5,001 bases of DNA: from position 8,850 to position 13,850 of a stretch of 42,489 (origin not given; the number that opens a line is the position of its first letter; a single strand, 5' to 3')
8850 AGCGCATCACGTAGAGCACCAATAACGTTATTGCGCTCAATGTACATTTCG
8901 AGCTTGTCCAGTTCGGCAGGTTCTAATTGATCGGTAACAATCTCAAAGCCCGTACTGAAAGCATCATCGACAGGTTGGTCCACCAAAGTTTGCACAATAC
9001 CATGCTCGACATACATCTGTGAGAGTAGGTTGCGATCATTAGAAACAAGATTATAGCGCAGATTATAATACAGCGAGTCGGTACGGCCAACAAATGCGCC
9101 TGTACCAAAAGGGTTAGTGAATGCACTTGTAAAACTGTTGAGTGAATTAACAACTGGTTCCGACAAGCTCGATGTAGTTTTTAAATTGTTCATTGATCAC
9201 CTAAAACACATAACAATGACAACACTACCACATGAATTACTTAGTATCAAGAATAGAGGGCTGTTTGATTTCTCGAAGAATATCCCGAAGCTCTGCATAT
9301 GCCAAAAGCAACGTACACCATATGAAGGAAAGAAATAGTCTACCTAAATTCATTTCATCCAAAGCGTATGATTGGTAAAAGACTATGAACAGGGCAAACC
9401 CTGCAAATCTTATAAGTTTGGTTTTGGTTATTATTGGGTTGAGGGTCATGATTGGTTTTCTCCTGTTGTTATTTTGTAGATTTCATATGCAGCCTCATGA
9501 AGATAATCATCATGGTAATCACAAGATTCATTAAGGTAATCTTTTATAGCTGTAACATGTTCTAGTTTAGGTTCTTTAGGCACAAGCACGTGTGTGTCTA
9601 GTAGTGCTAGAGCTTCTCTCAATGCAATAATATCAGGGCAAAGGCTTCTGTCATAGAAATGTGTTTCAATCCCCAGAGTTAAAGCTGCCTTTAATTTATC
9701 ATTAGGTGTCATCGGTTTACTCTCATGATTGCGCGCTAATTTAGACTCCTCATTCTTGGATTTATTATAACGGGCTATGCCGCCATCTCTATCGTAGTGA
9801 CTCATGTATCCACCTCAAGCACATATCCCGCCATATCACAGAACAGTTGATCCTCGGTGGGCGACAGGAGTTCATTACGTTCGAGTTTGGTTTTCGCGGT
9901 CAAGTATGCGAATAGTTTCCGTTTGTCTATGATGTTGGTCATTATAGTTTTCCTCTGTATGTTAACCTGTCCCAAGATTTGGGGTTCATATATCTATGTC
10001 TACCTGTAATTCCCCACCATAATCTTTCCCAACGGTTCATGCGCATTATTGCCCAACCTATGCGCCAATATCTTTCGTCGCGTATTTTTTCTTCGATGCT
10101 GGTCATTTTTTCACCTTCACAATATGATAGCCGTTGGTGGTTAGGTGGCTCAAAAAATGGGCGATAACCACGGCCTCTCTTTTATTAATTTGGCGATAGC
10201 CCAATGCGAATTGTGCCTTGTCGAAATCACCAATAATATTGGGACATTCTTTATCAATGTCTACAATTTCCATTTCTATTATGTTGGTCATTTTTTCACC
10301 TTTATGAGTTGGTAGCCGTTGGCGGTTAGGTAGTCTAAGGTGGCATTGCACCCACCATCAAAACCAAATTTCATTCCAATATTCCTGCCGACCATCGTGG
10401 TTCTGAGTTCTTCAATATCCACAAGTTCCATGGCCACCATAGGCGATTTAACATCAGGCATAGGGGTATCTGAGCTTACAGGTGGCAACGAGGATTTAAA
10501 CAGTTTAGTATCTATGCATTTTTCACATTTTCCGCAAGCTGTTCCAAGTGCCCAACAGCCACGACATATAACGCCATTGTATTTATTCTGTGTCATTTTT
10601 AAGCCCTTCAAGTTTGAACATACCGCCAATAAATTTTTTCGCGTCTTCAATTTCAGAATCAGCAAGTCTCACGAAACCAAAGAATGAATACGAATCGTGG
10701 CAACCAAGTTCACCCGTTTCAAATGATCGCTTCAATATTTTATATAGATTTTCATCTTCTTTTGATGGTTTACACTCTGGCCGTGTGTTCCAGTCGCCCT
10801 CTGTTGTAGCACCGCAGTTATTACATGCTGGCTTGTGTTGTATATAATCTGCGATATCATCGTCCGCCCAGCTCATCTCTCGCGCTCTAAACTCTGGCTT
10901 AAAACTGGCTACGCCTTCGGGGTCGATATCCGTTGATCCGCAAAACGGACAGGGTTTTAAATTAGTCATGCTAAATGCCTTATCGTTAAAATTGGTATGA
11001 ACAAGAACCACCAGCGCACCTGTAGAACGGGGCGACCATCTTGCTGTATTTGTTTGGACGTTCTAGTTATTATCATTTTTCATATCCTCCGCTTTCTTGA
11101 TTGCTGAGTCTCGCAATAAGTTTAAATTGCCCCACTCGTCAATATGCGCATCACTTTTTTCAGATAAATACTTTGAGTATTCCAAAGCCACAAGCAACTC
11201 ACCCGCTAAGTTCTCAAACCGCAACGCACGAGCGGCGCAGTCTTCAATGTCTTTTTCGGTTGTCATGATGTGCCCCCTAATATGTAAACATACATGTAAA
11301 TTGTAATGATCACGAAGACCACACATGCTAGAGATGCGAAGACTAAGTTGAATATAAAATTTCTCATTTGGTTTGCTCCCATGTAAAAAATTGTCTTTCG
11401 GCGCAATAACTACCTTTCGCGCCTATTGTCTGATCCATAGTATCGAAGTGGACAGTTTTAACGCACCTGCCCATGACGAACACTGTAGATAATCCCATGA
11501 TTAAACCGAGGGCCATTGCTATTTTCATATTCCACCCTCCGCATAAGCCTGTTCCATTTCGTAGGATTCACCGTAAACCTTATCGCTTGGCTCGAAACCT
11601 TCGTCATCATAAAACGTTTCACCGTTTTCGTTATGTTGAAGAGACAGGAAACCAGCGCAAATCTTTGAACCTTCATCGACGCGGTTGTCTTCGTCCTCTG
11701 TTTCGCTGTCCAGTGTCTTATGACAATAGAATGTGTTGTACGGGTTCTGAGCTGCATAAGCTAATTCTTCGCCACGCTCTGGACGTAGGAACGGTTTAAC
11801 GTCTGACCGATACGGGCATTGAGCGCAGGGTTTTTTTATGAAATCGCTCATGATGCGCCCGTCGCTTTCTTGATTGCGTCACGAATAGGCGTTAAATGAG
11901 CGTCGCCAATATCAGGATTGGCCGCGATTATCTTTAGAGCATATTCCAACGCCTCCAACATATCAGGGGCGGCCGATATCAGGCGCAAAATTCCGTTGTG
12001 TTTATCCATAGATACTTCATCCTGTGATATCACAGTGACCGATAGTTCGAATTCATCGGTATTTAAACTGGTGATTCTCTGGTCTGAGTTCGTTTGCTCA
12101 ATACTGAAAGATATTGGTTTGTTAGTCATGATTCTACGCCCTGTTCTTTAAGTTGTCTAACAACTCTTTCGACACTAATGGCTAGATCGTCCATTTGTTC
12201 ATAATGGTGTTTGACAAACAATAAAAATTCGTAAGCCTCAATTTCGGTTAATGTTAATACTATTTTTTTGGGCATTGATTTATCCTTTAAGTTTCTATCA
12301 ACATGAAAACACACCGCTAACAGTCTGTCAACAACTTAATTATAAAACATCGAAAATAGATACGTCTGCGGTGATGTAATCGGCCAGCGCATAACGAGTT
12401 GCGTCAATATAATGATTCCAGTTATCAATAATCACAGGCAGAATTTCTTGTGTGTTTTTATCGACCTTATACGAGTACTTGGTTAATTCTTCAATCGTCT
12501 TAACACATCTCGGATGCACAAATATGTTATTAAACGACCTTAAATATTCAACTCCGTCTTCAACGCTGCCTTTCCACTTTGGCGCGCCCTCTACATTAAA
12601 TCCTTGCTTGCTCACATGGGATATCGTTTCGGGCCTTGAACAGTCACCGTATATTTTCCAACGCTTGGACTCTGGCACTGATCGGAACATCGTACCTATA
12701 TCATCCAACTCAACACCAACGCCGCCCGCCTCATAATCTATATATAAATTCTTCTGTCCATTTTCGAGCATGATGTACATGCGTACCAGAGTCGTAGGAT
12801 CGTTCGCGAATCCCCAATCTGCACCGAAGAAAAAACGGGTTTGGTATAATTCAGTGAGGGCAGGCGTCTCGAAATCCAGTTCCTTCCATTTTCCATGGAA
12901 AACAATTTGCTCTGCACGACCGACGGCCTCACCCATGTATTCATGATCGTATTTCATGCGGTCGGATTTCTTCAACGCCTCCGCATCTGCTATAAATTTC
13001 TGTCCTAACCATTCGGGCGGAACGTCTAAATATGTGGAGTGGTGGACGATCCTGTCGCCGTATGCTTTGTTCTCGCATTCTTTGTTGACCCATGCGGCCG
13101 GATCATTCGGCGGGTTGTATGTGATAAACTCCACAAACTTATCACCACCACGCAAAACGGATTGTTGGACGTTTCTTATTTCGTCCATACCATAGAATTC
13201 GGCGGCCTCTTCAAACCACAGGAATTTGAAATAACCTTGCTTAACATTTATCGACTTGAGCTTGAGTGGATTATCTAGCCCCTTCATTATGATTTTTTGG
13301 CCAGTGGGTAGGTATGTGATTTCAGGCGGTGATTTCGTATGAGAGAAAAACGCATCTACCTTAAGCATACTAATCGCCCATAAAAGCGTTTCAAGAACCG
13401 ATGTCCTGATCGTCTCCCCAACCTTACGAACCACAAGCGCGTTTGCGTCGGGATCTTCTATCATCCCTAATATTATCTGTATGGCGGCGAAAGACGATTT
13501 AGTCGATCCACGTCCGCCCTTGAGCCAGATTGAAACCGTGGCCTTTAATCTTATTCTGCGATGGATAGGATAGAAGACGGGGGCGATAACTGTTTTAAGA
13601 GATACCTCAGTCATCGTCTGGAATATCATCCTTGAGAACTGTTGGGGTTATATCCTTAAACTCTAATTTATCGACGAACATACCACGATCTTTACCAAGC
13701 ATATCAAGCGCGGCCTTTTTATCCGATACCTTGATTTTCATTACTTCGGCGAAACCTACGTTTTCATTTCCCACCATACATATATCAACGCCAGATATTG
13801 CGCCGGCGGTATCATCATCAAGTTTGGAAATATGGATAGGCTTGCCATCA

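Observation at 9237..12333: A 3-kb island of 13 tiny coupled genes splits terL from the portal gene and has its own early-type box promoter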

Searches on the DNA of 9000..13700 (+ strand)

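Call 3: search_dna_similar(query=window:9000-13700:+, collection=phages, mode=near, max_rows=40)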
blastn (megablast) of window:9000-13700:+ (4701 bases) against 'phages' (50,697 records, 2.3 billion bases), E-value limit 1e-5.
No match.

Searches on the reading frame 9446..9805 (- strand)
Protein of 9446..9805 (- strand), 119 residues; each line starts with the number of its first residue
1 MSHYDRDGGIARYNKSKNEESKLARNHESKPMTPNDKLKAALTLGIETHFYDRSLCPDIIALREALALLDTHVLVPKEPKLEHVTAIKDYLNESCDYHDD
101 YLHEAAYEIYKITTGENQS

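Call 9: search_protein_families(library=pfam, max_evalue=0.1, proteins=[window:9446-9805:-])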
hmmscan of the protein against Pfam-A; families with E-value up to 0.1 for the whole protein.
window:9446-9805:- (119 aa): 0 families

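Call 10: search_protein_families(library=phrogs, max_evalue=0.1, proteins=[window:9446-9805:-])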
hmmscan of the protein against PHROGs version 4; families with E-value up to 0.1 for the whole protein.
window:9446-9805:- (119 aa): 0 families

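Call 42: search_protein_families(library=ncbifam, max_evalue=0.1, proteins=[window:9446-9805:-])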
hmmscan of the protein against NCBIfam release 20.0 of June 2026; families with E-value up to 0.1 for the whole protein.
window:9446-9805:- (119 aa): 0 families

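Call 54: search_dna_similar(query=window:9446-9805:-, collection=phages, mode=protein, max_evalue=0.1, max_rows=25)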
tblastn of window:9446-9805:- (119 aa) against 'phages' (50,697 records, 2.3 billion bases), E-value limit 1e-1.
No match.

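Call 56: find_homologous_proteins(query=window:9446-9805:-, max_evalue=0.01)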
Query window:9446-9805:- (119 aa): 1 proteins with E <= 0.01 among 23 candidates.
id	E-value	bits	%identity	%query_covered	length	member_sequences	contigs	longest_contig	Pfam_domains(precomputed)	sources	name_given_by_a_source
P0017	3.4e-74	264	100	100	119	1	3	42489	-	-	-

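Call 60: search_solved_structures(query=window:9446-9805:-, max_evalue=1)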
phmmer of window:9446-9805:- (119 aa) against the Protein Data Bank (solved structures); distinct sequences matched with E-value up to 1: 5.
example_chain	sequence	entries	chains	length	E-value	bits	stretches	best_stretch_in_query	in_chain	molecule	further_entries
9t6n_C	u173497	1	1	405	0.59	13.5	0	55-104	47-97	Germinal-center associated nuclear protein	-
8r7j_A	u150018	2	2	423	0.63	13.4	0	55-104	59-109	Germinal-center associated nuclear protein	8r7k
9upb_A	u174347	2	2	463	0.72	13.2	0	55-104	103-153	Germinal-center associated nuclear protein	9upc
9dlp_A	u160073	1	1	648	0.86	12.9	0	55-104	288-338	Germinal-center associated nuclear protein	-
6zu5_SEE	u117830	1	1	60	0.93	12.8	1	6-53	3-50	eS30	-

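Call 77: search_protein_families(library=padloc, max_evalue=0.01, proteins=[window:9446-9805:-])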
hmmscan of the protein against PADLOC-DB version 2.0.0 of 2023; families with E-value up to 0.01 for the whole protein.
window:9446-9805:- (119 aa): 0 families

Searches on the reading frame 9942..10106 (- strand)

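Call 9: search_protein_families(library=pfam, max_evalue=0.1, proteins=[window:9942-10106:-])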
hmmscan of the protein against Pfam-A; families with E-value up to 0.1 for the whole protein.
window:9942-10106:- (54 aa): 0 families

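Call 10: search_protein_families(library=phrogs, max_evalue=0.1, proteins=[window:9942-10106:-])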
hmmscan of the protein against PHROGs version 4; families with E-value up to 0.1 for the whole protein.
window:9942-10106:- (54 aa): 1 family
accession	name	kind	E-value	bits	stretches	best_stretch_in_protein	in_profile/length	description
phrog_29901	-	unknown function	0.07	14.2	1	16-34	20-38/48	-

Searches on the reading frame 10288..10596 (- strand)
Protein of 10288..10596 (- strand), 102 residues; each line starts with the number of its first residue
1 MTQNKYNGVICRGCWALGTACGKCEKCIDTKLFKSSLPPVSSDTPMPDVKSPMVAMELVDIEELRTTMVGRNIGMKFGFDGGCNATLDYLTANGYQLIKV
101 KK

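Call 9: search_protein_families(library=pfam, max_evalue=0.1, proteins=[window:10288-10596:-])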
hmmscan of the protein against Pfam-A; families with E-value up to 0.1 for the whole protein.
window:10288-10596:- (102 aa): 1 family
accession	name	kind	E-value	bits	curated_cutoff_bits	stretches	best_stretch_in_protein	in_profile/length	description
PF19932.4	DUF6395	-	0.041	14.3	25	1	12-50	43-81/174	Family of unknown function (DUF6395)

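Call 10: search_protein_families(library=phrogs, max_evalue=0.1, proteins=[window:10288-10596:-])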
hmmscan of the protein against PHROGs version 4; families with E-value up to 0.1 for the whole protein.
window:10288-10596:- (102 aa): 0 families

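Call 42: search_protein_families(library=ncbifam, max_evalue=0.1, proteins=[window:10288-10596:-])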
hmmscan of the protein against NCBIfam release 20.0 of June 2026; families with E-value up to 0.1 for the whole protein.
window:10288-10596:- (102 aa): 0 families

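Call 77: search_protein_families(library=padloc, max_evalue=0.01, proteins=[window:10288-10596:-])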
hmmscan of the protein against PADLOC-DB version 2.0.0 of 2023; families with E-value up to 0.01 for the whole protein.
window:10288-10596:- (102 aa): 0 families
